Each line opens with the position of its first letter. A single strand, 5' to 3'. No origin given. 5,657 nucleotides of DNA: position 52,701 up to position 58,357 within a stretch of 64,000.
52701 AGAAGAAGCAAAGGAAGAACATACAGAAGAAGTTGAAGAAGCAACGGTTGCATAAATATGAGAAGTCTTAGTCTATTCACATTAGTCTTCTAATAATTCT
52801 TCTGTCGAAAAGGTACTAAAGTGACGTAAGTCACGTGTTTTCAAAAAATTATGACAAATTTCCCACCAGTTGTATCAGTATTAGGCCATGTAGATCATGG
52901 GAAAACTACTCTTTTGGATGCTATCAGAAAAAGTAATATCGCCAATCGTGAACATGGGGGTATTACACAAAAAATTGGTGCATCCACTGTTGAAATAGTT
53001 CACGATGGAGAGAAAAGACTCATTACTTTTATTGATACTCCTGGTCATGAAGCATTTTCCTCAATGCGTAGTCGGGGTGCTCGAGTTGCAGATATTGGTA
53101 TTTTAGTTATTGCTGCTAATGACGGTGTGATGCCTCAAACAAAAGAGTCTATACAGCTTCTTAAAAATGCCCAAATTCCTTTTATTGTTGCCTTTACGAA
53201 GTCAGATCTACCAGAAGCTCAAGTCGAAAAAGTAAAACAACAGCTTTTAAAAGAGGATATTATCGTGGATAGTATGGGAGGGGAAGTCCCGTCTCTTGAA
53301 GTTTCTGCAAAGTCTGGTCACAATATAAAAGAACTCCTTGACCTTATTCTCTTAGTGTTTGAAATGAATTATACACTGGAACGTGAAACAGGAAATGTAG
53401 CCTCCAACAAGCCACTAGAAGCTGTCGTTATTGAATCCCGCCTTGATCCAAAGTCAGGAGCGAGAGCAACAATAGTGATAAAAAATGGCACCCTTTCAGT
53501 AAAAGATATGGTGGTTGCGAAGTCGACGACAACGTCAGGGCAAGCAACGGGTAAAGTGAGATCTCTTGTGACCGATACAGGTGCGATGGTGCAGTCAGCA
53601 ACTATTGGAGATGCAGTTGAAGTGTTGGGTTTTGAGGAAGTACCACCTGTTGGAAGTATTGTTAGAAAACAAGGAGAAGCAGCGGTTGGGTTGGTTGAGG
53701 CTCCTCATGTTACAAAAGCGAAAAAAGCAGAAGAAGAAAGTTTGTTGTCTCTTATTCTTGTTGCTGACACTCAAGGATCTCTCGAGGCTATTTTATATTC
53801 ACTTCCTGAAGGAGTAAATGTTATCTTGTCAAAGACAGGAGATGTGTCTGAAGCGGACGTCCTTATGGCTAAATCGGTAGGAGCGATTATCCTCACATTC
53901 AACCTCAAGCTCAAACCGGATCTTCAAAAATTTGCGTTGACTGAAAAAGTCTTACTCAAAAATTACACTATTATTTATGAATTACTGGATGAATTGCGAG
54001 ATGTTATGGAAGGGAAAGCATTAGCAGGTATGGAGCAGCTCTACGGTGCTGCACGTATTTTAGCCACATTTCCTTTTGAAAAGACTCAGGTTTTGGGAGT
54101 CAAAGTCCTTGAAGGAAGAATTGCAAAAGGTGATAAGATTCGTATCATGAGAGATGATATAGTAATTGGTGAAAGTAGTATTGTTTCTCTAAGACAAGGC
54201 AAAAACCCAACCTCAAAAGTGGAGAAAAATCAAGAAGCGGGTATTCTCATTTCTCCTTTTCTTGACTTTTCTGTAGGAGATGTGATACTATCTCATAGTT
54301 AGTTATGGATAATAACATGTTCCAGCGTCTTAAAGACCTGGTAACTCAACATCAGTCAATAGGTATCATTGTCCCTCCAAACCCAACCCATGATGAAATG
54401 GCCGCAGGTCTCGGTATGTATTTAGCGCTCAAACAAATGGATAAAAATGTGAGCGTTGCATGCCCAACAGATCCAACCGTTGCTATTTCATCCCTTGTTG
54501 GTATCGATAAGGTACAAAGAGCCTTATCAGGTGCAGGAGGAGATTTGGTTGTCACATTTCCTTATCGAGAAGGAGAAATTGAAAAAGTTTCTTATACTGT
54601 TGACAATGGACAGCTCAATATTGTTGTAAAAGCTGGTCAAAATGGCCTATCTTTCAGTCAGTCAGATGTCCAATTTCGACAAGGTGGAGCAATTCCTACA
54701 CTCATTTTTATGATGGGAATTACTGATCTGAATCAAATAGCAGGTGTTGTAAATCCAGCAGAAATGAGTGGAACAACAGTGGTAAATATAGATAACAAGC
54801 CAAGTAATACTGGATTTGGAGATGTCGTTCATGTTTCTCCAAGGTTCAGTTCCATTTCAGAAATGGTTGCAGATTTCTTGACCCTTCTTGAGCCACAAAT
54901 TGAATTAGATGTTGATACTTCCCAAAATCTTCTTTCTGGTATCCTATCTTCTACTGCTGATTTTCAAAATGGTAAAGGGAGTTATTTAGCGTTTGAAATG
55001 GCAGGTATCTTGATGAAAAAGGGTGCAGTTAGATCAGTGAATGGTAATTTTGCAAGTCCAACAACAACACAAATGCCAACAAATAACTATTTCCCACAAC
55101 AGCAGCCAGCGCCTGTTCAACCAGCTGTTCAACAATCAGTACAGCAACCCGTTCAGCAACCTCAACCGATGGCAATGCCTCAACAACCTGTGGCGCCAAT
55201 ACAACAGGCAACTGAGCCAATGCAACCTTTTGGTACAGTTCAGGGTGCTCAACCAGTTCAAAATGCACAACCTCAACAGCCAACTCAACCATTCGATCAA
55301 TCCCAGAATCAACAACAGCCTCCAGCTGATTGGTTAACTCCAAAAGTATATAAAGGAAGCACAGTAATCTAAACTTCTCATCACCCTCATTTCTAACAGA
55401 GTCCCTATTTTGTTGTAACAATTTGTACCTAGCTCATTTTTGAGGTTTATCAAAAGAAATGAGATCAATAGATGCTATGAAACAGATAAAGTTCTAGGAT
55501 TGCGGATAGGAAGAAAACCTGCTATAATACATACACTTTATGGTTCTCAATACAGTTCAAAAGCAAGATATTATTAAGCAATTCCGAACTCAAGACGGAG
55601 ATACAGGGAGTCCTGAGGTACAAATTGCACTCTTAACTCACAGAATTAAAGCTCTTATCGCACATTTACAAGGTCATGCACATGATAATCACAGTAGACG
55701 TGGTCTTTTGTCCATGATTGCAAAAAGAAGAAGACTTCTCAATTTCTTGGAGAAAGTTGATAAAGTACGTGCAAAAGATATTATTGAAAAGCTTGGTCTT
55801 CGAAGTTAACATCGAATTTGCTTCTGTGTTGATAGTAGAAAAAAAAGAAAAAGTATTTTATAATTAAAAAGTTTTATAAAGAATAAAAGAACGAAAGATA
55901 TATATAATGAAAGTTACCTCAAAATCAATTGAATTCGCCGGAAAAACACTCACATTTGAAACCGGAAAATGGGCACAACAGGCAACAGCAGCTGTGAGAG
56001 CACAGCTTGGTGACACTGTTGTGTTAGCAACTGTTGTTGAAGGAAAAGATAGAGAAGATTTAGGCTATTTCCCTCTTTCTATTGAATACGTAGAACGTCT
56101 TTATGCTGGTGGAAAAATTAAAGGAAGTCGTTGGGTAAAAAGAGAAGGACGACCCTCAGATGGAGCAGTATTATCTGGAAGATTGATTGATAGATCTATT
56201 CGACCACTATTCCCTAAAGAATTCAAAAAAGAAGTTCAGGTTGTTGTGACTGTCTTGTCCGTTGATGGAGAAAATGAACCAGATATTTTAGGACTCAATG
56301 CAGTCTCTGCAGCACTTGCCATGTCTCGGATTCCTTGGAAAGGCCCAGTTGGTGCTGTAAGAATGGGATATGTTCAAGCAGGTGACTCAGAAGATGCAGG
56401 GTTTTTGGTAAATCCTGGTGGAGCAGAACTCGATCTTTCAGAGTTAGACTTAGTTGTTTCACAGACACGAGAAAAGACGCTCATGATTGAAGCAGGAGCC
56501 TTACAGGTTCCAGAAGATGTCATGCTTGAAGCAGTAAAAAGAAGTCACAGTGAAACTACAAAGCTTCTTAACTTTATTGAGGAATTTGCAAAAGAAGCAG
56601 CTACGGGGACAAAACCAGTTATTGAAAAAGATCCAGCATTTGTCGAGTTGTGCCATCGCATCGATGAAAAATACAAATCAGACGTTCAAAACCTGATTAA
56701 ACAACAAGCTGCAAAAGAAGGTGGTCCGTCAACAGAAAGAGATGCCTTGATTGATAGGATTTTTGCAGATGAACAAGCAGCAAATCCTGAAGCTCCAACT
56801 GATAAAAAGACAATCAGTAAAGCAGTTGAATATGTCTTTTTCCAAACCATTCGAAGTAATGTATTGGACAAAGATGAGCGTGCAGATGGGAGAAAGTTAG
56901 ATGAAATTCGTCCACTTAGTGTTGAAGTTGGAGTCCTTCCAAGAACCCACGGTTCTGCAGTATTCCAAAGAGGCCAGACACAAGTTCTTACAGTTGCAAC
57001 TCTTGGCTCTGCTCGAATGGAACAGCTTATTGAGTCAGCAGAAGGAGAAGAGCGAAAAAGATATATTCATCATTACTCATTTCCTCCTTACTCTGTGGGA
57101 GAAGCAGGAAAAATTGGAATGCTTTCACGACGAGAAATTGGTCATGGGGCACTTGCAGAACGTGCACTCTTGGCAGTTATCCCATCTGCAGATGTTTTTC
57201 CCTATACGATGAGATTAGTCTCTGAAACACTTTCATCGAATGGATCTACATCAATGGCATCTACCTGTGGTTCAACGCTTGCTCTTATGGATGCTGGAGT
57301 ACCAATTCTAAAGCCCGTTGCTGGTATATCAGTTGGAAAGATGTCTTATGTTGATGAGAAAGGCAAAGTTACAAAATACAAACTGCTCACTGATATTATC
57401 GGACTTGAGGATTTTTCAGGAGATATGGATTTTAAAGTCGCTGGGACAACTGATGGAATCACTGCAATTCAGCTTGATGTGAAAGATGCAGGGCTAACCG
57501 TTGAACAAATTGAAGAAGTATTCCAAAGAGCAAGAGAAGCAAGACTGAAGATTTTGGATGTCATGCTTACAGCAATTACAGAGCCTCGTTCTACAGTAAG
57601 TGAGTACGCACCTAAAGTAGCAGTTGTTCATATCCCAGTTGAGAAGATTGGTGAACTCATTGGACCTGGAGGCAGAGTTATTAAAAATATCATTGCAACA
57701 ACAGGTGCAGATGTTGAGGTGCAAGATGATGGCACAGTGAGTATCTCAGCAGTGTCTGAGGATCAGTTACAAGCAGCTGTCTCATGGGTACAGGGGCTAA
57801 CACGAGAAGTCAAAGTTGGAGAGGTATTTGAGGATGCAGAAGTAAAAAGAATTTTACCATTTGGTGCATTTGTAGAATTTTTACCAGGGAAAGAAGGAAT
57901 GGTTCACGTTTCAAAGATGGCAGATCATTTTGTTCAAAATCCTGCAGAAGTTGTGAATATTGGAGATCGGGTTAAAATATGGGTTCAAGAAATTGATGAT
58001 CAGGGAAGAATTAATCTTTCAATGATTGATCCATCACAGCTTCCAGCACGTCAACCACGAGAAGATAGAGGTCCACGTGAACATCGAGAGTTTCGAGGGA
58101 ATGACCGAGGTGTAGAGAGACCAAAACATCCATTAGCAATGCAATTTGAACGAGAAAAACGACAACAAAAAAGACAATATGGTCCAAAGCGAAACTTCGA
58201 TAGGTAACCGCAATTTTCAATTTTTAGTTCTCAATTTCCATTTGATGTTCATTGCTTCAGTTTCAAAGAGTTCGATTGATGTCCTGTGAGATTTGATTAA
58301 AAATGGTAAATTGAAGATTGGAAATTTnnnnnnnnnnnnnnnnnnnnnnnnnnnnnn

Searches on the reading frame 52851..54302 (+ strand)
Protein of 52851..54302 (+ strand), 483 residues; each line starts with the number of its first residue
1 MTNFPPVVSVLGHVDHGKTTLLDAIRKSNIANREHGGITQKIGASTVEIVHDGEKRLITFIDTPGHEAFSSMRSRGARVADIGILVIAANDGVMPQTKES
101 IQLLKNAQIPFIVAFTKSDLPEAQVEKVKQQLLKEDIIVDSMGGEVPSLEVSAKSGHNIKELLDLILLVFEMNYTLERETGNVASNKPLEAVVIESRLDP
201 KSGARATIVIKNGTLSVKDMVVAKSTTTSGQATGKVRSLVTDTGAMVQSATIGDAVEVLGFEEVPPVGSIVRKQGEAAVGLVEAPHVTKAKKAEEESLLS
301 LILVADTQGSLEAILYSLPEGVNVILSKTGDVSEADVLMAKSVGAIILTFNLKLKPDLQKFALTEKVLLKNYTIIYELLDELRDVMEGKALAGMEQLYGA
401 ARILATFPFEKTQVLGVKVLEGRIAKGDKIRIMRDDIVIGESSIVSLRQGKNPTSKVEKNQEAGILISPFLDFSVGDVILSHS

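Call 16: search_protein_families(library=pfam, proteins=[window:52851-54302:+], max_evalue=0.001)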
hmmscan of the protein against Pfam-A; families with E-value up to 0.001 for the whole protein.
window:52851-54302:+ (483 aa): 7 families
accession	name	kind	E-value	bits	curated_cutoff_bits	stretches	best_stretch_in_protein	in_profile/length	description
PF00009.33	GTP_EFTU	-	1.4e-38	132.9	26.5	1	8-169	6-185/188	Elongation factor Tu GTP binding domain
PF11987.13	IF-2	-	1.9e-21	76.6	27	1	288-382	16-116/117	Translation-initiation factor 2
PF22042.2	EF-G_D2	-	9.1e-15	55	27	1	188-269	1-79/84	Elongation factor G domain 2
PF01926.29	MMR_HSR1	-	1.6e-09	38.3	21.9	1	8-117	2-113/113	50S ribosome-binding GTPase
PF03144.31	GTP_EFTU_D2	-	1.5e-08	35.4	30.3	1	414-479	3-72/73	Elongation factor Tu domain 2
PF00071.28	Ras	-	3.2e-07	30.5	21.6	1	10-166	4-156/162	Ras family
PF08477.19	Roc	-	0.00026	21.6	27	1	8-119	2-119/119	Ras of Complex, Roc, domain of DAPkinase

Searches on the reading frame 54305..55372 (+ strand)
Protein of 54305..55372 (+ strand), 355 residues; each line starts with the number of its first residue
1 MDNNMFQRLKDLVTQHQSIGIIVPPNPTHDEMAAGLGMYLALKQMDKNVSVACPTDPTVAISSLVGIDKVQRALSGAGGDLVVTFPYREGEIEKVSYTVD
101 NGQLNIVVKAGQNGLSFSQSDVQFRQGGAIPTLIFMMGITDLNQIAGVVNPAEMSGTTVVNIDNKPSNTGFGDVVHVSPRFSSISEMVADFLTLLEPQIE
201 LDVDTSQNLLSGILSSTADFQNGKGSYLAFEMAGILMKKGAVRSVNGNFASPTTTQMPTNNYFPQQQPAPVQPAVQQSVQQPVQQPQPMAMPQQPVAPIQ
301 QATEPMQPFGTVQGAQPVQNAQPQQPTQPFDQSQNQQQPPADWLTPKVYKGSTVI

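Call 64: search_protein_families(library=pfam, proteins=[window:54305-55372:+], max_evalue=0.001)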
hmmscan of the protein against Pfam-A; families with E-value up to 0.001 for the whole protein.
window:54305-55372:+ (355 aa): 1 family
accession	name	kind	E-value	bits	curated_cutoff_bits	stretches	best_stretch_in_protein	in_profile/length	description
PF01368.27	DHH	-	0.00093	19.9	28.1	0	21-213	4-125/125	DHH family, N-terminal domain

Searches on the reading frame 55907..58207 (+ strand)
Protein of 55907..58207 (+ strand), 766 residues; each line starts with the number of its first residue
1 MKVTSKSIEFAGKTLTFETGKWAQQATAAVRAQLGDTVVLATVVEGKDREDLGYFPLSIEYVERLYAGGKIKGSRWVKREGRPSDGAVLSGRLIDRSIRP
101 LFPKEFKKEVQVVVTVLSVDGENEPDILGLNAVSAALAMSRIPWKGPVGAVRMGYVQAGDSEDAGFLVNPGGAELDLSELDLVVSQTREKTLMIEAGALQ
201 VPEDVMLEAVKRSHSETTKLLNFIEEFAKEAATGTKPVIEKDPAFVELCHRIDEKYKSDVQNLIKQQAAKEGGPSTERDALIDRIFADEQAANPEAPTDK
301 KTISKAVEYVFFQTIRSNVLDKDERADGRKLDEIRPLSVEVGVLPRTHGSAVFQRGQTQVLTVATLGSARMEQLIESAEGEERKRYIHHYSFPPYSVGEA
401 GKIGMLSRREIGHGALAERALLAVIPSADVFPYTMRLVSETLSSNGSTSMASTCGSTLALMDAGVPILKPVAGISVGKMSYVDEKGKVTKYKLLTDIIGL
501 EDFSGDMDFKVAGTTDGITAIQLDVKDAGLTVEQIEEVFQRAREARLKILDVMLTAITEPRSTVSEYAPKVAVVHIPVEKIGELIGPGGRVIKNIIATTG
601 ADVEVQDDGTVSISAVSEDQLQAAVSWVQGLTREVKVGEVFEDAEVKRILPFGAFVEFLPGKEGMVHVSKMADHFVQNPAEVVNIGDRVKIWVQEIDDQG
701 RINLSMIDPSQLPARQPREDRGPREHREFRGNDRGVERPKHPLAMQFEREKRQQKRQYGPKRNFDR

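Call 64: search_protein_families(library=pfam, proteins=[window:55907-58207:+], max_evalue=0.001)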
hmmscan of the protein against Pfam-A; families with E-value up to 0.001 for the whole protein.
window:55907-58207:+ (766 aa): 5 families
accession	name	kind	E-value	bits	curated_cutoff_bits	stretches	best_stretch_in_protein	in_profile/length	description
PF01138.27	RNase_PH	-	7e-53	178.9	25.5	2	333-466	1-130/130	3' exoribonuclease family, domain 1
PF00575.29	S1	-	2.6e-15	57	22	1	635-706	2-73/74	S1 RNA binding domain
PF03725.20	RNase_PH_C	-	5.2e-15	55.6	20.8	1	146-215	1-66/67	3' exoribonuclease family, domain 2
PF00013.35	KH_1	-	1.9e-11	44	21.5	1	573-629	3-65/66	KH domain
PF23052.1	KH_N4BP1_2nd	-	6.9e-05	23.3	27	0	586-639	19-71/120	N4BP1, second type I KH-domain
